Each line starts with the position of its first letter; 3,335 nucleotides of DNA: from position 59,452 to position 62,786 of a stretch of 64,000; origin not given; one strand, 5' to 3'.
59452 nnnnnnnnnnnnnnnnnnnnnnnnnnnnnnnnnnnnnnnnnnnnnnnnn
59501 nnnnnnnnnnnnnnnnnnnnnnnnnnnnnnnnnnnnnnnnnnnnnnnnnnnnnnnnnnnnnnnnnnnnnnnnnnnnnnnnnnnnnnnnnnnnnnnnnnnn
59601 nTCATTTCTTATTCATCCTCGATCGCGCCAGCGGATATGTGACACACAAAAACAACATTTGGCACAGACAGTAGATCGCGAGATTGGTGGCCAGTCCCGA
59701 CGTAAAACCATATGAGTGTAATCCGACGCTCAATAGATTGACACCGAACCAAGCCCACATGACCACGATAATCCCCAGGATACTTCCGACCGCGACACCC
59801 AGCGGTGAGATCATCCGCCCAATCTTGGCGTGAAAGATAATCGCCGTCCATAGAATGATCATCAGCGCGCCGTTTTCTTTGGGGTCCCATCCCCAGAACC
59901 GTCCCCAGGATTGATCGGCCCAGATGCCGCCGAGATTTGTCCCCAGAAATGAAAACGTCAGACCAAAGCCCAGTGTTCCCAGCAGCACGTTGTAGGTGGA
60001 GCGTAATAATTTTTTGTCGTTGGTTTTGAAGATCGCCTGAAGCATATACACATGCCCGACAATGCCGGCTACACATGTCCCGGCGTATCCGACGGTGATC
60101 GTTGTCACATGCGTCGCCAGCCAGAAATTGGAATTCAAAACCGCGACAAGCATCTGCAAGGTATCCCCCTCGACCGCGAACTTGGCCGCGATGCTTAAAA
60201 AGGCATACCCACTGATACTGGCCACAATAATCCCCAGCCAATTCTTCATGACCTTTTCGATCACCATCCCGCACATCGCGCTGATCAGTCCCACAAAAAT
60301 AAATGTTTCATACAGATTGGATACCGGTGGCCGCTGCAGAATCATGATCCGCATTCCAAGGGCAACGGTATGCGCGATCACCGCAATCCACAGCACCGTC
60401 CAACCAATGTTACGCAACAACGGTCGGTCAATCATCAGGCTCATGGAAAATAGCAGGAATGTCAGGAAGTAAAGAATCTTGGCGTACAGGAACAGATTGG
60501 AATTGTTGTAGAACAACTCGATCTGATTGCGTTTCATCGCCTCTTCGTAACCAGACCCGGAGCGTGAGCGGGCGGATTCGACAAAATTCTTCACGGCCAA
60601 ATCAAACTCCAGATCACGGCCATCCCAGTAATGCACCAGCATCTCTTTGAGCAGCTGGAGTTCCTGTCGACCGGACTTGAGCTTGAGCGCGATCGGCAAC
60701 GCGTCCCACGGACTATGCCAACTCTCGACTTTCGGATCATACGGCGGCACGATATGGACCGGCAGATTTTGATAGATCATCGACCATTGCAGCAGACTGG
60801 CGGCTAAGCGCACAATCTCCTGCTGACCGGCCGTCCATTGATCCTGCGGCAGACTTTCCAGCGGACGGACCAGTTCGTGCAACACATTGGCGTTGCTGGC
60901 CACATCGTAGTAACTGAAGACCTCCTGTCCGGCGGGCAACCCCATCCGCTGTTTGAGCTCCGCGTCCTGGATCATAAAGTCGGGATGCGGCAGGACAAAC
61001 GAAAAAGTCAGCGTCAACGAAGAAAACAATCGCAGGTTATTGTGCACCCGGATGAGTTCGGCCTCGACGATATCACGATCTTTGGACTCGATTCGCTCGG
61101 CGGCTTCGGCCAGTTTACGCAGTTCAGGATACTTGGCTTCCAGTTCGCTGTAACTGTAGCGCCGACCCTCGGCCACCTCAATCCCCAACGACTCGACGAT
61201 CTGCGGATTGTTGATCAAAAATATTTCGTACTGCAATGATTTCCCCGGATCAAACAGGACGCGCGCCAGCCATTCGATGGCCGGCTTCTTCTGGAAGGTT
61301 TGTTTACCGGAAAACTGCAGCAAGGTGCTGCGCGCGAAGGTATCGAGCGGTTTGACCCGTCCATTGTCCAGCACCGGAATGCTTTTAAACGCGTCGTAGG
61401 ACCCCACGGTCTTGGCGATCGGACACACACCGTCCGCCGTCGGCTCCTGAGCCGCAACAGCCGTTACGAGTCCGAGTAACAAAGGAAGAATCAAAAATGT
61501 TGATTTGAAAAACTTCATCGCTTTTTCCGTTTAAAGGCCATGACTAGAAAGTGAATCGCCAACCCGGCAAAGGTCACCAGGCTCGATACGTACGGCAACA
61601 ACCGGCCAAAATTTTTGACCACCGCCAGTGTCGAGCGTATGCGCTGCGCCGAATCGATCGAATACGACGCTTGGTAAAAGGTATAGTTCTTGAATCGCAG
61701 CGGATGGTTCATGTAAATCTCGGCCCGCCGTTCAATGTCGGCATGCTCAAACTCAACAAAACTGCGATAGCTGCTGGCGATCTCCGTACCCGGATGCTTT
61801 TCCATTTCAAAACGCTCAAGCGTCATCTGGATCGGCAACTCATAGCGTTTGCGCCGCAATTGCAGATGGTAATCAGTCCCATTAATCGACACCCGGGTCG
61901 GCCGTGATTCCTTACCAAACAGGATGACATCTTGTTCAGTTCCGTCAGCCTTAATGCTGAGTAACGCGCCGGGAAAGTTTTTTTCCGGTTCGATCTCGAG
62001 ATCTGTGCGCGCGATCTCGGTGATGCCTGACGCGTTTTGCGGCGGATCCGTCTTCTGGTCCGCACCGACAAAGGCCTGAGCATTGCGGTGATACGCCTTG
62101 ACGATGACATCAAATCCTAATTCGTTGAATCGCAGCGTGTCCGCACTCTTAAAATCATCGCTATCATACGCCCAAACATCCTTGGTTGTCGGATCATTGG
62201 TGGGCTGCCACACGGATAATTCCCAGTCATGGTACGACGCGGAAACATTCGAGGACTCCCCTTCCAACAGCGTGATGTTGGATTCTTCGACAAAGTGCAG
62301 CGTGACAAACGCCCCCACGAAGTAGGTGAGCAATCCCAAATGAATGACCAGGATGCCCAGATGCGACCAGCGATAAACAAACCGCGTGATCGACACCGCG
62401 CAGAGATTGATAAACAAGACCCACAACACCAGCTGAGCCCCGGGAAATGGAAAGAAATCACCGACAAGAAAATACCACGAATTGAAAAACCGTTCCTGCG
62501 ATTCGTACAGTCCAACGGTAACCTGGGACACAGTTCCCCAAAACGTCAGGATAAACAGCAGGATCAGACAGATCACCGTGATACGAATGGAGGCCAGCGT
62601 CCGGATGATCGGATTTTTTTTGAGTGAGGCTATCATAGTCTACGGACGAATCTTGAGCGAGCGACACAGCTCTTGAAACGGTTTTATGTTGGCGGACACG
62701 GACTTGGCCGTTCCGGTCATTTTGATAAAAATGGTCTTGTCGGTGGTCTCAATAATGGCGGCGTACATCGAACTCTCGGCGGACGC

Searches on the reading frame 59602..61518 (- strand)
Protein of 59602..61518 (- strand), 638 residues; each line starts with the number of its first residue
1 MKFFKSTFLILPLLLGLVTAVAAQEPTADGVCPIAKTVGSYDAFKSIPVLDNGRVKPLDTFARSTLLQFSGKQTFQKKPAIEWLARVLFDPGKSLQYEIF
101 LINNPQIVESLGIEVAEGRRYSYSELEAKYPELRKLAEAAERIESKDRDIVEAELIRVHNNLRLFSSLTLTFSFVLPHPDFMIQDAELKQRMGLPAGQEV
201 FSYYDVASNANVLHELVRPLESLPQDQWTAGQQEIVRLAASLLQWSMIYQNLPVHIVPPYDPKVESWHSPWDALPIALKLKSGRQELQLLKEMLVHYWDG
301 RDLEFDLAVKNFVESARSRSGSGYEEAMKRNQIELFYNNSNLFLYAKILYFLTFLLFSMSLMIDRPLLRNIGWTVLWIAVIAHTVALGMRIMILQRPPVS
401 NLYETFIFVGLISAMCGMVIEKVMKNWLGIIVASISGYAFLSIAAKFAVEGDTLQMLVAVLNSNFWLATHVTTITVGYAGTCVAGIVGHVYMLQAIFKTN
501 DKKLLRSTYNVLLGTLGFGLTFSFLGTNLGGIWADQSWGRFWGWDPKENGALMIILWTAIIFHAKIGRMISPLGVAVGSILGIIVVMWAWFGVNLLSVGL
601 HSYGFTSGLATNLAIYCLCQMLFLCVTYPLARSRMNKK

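Call 61: search_protein_families(library=pfam, proteins=[window:59602-61518:-], max_evalue=0.00001)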
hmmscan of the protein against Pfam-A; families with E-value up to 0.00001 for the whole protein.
window:59602-61518:- (638 aa): 1 family
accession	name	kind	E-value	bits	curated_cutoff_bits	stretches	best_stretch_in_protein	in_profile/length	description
PF01578.25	Cytochrom_C_asm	-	3.1e-21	76.4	29.9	1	399-601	1-212/212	Cytochrome C assembly protein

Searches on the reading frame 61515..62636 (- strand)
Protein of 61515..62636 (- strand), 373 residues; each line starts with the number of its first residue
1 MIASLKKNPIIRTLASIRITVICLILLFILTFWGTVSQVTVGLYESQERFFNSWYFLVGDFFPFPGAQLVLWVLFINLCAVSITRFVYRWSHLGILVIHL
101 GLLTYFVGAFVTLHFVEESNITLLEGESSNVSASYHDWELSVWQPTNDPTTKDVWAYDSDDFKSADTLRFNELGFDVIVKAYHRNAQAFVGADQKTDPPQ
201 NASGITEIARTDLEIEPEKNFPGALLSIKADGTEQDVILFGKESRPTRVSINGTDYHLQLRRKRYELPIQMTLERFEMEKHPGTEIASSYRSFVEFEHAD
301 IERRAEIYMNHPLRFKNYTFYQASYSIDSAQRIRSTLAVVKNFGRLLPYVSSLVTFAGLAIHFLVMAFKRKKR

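Call 61: search_protein_families(library=pfam, proteins=[window:61515-62636:-], max_evalue=0.00001)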
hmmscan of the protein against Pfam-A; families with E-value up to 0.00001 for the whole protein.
window:61515-62636:- (373 aa): 1 family
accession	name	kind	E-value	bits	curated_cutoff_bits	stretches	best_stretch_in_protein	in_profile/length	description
PF05140.19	ResB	-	1.9e-13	50.5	24.6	1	266-337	204-277/486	ResB-like family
